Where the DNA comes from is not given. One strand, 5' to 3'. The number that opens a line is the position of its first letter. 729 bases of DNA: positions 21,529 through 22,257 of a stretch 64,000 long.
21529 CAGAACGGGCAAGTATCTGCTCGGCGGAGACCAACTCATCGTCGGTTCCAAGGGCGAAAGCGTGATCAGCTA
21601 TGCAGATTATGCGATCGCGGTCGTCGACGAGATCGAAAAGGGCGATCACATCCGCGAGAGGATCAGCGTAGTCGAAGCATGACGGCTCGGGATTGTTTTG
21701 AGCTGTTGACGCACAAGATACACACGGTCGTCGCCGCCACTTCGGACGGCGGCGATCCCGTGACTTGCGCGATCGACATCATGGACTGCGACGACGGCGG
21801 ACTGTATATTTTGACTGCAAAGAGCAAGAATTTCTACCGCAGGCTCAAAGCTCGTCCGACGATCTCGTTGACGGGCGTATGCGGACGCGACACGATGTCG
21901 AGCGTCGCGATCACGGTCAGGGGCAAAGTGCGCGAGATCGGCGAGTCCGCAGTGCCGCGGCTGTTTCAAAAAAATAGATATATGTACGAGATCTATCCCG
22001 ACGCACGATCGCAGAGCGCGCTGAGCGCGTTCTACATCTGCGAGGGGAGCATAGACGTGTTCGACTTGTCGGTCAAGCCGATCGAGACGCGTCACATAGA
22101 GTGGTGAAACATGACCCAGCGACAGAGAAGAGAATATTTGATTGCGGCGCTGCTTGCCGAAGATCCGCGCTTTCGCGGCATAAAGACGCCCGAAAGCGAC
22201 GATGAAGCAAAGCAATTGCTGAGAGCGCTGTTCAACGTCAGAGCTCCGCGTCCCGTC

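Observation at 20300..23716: Rrf2-gated redox operon ending in a macrodomain plus class-M-like sirtuin pair, without the canonical GcvH-L/LplA2 partners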

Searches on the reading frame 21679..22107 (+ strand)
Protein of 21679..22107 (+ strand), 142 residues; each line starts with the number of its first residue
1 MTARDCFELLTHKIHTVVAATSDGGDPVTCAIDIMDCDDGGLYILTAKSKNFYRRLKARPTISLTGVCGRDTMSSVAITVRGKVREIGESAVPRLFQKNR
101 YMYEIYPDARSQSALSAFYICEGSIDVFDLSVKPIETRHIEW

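Call 3: search_protein_families(library=pfam, proteins=[window:21679-22107:+], max_evalue=0.01)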
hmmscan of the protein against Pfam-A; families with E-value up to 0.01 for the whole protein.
window:21679-22107:+ (142 aa): 1 family
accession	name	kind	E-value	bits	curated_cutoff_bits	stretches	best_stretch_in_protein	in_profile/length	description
PF01243.27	PNPOx_N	-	1.1e-06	29.5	28.1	1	12-106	10-97/120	Pyridoxamine 5'-phosphate oxidase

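Call 4: search_protein_families(library=ncbifam, proteins=[window:21679-22107:+], max_evalue=0.01)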
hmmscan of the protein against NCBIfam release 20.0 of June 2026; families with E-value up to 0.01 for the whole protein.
window:21679-22107:+ (142 aa): 1 family
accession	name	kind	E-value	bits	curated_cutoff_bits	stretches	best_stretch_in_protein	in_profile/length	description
TIGR03666.1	Rv2061_F420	subfamily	0.00045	19.9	84.9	1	8-88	8-84/132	PPOX class F420-dependent oxidoreductase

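Call 30: search_solved_structures(query=window:21679-22107:+, max_evalue=1, show_alignments=1)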
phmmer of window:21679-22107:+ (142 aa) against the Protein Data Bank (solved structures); distinct sequences matched with E-value up to 1: 2.
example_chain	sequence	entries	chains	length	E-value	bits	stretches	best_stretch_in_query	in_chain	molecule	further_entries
2hhz_A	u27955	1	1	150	4.3e-05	27.1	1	4-123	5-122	Pyridoxamine 5'-phosphate oxidase-related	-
2ig6_A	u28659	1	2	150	0.24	15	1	19-101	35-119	NimC/NimA family protein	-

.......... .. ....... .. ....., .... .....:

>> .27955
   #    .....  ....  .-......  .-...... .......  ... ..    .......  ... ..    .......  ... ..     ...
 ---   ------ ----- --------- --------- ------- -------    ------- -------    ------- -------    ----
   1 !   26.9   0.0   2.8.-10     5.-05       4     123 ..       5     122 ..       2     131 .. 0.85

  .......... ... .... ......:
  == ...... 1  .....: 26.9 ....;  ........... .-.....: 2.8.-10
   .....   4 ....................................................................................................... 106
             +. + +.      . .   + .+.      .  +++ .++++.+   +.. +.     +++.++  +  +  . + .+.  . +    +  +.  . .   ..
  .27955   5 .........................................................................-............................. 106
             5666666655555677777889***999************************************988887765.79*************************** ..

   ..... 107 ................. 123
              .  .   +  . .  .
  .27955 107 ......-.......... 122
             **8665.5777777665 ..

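Call 46: find_related_loci(query=A2, collection=metagenome_contigs, flank=5000)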
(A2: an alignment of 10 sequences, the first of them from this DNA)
Query A2 (142 aa) in metagenome_contigs; peptide patterns used: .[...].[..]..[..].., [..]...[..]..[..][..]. (x = any residue, [..] = any of these).
600 stretches matched a pattern (row limit reached: there are more); 527 encode a relative of the query (tblastn E <= 1e-3); the best 80 are kept; 80 distinct loci.
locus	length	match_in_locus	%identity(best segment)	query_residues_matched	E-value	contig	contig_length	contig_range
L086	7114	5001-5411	60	1-136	5e-49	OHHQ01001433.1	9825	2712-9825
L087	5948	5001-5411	60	1-136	1e-48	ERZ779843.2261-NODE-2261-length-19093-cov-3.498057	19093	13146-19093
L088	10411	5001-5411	60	1-136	4e-49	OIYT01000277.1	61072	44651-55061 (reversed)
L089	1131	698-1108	56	1-136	7e-51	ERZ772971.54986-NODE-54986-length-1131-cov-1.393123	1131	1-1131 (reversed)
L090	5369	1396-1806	58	1-136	4e-48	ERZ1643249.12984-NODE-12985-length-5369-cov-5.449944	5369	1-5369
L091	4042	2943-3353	58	1-136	9e-48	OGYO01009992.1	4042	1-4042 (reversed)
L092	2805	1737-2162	56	1-141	4e-48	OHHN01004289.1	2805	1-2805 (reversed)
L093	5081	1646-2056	58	1-136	8e-48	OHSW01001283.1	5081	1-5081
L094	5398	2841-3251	58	1-136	1e-47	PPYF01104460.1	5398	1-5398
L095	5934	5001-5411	59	1-136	2e-47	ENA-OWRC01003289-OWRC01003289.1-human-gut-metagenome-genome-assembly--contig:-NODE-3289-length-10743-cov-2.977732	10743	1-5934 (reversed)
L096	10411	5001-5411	58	1-136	1e-47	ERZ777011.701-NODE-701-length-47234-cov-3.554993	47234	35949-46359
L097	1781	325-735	57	1-136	5e-48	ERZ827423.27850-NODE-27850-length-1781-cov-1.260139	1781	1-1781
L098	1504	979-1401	54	1-140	1e-48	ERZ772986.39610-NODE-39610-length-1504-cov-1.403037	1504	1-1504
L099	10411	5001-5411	58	1-136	1e-46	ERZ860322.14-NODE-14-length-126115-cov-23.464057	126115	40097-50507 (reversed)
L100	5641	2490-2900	58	1-136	5e-47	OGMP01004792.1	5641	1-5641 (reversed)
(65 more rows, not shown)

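Call 59: search_protein_families(library=padloc, proteins=[window:21679-22107:+], max_evalue=0.01)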
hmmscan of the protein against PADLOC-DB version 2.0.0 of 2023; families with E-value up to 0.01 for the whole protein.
window:21679-22107:+ (142 aa): 0 families

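Call 60: find_homologous_proteins(query=window:21679-22107:+, max_evalue=0.00001)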
Query window:21679-22107:+ (142 aa): 142 proteins with E <= 0.00001 among 160 candidates; the best 120 are listed.
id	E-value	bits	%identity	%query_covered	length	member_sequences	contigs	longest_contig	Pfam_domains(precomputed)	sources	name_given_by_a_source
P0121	5.9e-88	310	97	100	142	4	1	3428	PF01243.28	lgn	-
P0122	1.5e-46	176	62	96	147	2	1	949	PF01243.28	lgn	-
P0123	1.6e-46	176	65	91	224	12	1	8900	PF14697.12,PF01243.28,PF12797.13,PF12837.13,PF00037.33,PF13484.12,PF12838.13,PF25160.2,PF13237.12,PF12800.13,PF13187.12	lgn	-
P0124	3.4e-44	168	63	92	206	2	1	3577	PF14697.12,PF01243.28,PF12797.13,PF12837.13,PF00037.33,PF12838.13,PF25160.2,PF13237.12,PF13183.12,PF12800.13,PF13187.12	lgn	-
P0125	1.3e-43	167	63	96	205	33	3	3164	PF14697.12,PF12837.13,PF12798.13,PF13484.12,PF12838.13,PF12800.13,PF01243.28,PF12797.13,PF00037.33,PF25160.2,PF13237.12,PF13183.12,PF13187.12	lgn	-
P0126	2.1e-43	166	60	96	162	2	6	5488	PF01243.28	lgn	-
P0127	2.1e-43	166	59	100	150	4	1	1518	PF01243.28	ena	-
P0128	2.4e-43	166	58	96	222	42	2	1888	PF14697.12,PF01243.28,PF12797.13,PF12837.13,PF00037.33,PF12838.13,PF13534.12,PF25160.2,PF13237.12,PF13187.12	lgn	-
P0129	3.5e-43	165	62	96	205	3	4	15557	PF14697.12,PF01243.28,PF12797.13,PF12837.13,PF00037.33,PF13484.12,PF12838.13,PF25160.2,PF13237.12,PF13187.12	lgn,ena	-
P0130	3.7e-43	165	59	100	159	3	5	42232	PF01243.28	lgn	-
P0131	4.2e-43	165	58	96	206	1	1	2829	PF14697.12,PF01243.28,PF12797.13,PF12837.13,PF00037.33,PF13484.12,PF12838.13,PF13237.12,PF12800.13,PF13187.12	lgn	-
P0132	1.8e-42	163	62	94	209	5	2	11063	PF01243.28,PF12797.13,PF00037.33,PF25160.2,PF13187.12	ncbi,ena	-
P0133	2.1e-42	163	60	96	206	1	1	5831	PF14697.12,PF01243.28,PF12837.13,PF00037.33,PF13484.12,PF12838.13,PF25160.2,PF13237.12,PF13187.12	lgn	-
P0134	3.4e-42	162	61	96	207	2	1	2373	PF14697.12,PF12837.13,PF12838.13,PF13534.12,PF12800.13,PF01243.28,PF12797.13,PF00037.33,PF25160.2,PF13237.12,PF13183.12,PF13187.12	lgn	-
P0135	7.7e-42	161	60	96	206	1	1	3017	PF14697.12,PF01243.28,PF12797.13,PF12837.13,PF00037.33,PF13484.12,PF12838.13,PF25160.2,PF13237.12,PF13187.12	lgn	-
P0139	1.4e-41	160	59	96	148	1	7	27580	PF01243.28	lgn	-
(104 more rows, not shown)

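Call 61: find_encoding_contigs(protein=P0139, flank=10000, max_places=4)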
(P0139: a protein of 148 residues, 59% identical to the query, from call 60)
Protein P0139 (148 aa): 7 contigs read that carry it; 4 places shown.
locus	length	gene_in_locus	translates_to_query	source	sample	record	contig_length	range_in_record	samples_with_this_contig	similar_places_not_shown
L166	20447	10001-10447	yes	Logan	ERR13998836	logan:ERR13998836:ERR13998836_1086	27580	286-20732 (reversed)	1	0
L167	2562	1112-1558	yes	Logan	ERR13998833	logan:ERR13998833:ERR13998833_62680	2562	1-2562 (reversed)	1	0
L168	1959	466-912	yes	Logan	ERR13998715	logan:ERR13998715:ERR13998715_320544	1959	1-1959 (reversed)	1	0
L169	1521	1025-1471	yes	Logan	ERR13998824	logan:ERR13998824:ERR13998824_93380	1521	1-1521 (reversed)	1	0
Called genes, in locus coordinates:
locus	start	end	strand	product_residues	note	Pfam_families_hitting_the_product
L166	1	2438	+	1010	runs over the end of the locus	PF01915:Glyco_hydro_3_C, PF14310:Fn3-like, PF00933:Glyco_hydro_3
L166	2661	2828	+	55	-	-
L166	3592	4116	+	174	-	PF12641:Flavodoxin_3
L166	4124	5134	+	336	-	PF01032:FecCD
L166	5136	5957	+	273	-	PF02463:SMC_N (faint), PF00005:ABC_tran, PF13304:AAA_21 (weak)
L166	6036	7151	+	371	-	PF01497:Peripla_BP_2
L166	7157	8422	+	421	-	PF04055:Radical_SAM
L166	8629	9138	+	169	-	PF02082:Rrf2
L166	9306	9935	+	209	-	PF13460:NAD_binding_10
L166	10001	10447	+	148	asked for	PF01243:PNPOx_N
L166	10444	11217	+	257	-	PF01661:Macro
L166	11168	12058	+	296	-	-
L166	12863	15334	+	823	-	PF00496:SBP_bac_5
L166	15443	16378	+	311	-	PF00528:BPD_transp_1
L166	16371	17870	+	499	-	PF12911:OppC_N, PF00528:BPD_transp_1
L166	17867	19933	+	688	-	PF00005:ABC_tran, PF02463:SMC_N (faint), PF13304:AAA_21 (weak), PF00005:ABC_tran, PF08352:oligo_HPY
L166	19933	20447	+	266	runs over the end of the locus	?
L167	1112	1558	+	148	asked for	PF01243:PNPOx_N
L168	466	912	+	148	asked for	PF01243:PNPOx_N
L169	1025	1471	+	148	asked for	PF01243:PNPOx_N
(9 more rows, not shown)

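Call 62: find_encoding_contigs(protein=P0130, flank=10000, max_places=3)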
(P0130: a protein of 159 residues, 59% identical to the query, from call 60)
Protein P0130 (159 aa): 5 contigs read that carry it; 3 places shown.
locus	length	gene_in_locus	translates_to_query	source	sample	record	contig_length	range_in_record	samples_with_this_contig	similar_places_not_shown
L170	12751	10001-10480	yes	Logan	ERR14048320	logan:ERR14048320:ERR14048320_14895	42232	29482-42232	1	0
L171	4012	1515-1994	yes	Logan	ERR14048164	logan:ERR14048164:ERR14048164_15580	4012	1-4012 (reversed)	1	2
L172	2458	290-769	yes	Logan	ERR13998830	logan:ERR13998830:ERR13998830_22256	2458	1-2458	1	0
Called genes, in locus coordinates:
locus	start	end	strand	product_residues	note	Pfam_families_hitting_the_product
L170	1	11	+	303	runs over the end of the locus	PF11655:DUF2589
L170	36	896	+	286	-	-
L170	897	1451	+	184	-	-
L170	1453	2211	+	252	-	-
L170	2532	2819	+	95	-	-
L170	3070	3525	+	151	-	PF12802:MarR_2 (weak)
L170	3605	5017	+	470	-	PF01554:MatE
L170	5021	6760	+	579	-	PF00664:ABC_membrane, PF00005:ABC_tran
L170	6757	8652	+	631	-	PF00664:ABC_membrane, PF00005:ABC_tran, PF02463:SMC_N (faint)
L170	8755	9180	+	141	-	PF02082:Rrf2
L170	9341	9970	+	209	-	PF13460:NAD_binding_10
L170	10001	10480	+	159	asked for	PF01243:PNPOx_N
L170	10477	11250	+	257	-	PF01661:Macro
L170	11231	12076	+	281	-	-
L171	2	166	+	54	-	?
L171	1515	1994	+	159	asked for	PF01243:PNPOx_N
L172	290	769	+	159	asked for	PF01243:PNPOx_N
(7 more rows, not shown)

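Call 67: predict_structure(alignment_id=A3)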
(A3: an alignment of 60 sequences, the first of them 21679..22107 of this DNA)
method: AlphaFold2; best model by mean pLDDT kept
length: 142 residues; sequences in the alignment: 60
mean_pLDDT: 96.3   pTM: 0.88
mean pLDDT of the five models: 96.3, 95.8, 94.3, 92.9, 91.8
residues with pLDDT >= 90: 138; 70-90: 4; 50-70: 0; < 50: 0
segments of 3 or more residues with pLDDT < 50: none
pLDDT, mean of each block of 10 residues (from residue 1): 96 98 94 97 98 97 97 95 97 97 95 97 97 94 96
secondary structure, 60 per line:
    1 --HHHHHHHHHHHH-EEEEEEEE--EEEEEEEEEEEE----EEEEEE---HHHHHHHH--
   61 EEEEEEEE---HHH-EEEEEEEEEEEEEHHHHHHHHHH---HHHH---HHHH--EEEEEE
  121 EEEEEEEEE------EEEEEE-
elements in order: H3-14 E16-23 E26-37 E42-47 H51-58 E61-68 E76-88 H89-98 H102-105 H109-112 E115-129 E136-141

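Call 69: fold_search(model_id=the predicted structure, library=pdb)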
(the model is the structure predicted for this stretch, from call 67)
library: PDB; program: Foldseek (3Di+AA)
matches with E <= 10: 511; with E <= 0.001: 151
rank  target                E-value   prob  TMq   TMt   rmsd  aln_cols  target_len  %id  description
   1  2hhz                  2.5e-09  1.00  0.70  0.72   6.5       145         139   19  Crystal structure of a pyridoxamine 5'-phosphate oxidase-related protein (ssuidraft_2804) from streptococcus suis 89/159 (released 2006-08-15)
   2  2ig6_B                8.0e-09  1.00  0.76  0.77   3.0       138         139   14  Crystal structure of a nimc/nima family protein (ca_c2569) from clostridium acetobutylicum at 1.80 A resolution (released 2006-10-10)
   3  2ig6_A                2.3e-08  1.00  0.78  0.77   2.8       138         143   15  Crystal structure of a nimc/nima family protein (ca_c2569) from clostridium acetobutylicum at 1.80 A resolution (released 2006-10-10)
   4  1jnw                  3.1e-08  1.00  0.58  0.40   9.8       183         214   12  Active Site Structure of E. coli pyridoxine 5'-phosphate Oxidase (released 2001-08-01)
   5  1dnl                  6.2e-08  1.00  0.55  0.41  10.3       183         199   12  X-RAY STRUCTURE OF ESCHERICHIA COLI PYRIDOXINE 5'-PHOSPHATE OXIDASE COMPLEXED WITH FMN AT 1.8 ANGSTROM RESOLUTION (released 2000-01-05)
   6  2a2j_A                7.4e-08  1.00  0.60  0.43   8.7       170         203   12  Crystal structure of a putative pyridoxine 5'-phosphate oxidase (Rv2607) from Mycobacterium tuberculosis (released 2005-08-23)
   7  1t9m_A                8.4e-08  1.00  0.69  0.50   7.6       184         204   15  X-ray crystal structure of phzG from pseudomonas aeruginosa (released 2004-11-02)
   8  6ylz                  9.4e-08  1.00  0.58  0.40   9.8       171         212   12  X-ray structure of the K72I,Y129F,R133L, H199A quadruple mutant of PNP-oxidase from E. coli (released 2021-04-14)
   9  6m0a_B                1.1e-07  1.00  0.72  0.42   3.9       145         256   16  The heme-bound structure of the chloroplast protein At3g03890 (released 2020-12-16)
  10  2fhq_A                1.3e-07  1.00  0.73  0.76   3.4       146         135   12  Crystal Structure of General Stress Protein from Bacteroides thetaiotaomicron (released 2006-02-07)
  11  6m09_B                1.3e-07  1.00  0.69  0.42   4.0       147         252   18  The ligand-free structure of the chloroplast protein At3g03890 (released 2020-12-16)
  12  6m09_A                1.5e-07  1.00  0.68  0.42   4.1       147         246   18  The ligand-free structure of the chloroplast protein At3g03890 (released 2020-12-16)
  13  6vna_B                1.6e-07  1.00  0.73  0.69   3.2       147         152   18  Pden_1323 (released 2021-02-03)
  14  6m0a_A                1.7e-07  1.00  0.68  0.41   4.3       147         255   18  The heme-bound structure of the chloroplast protein At3g03890 (released 2020-12-16)
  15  3tgv_A                1.7e-07  1.00  0.64  0.64   4.9       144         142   16  Crystal structure of HutZ,the heme storsge protein from Vibrio cholerae (released 2012-08-22)
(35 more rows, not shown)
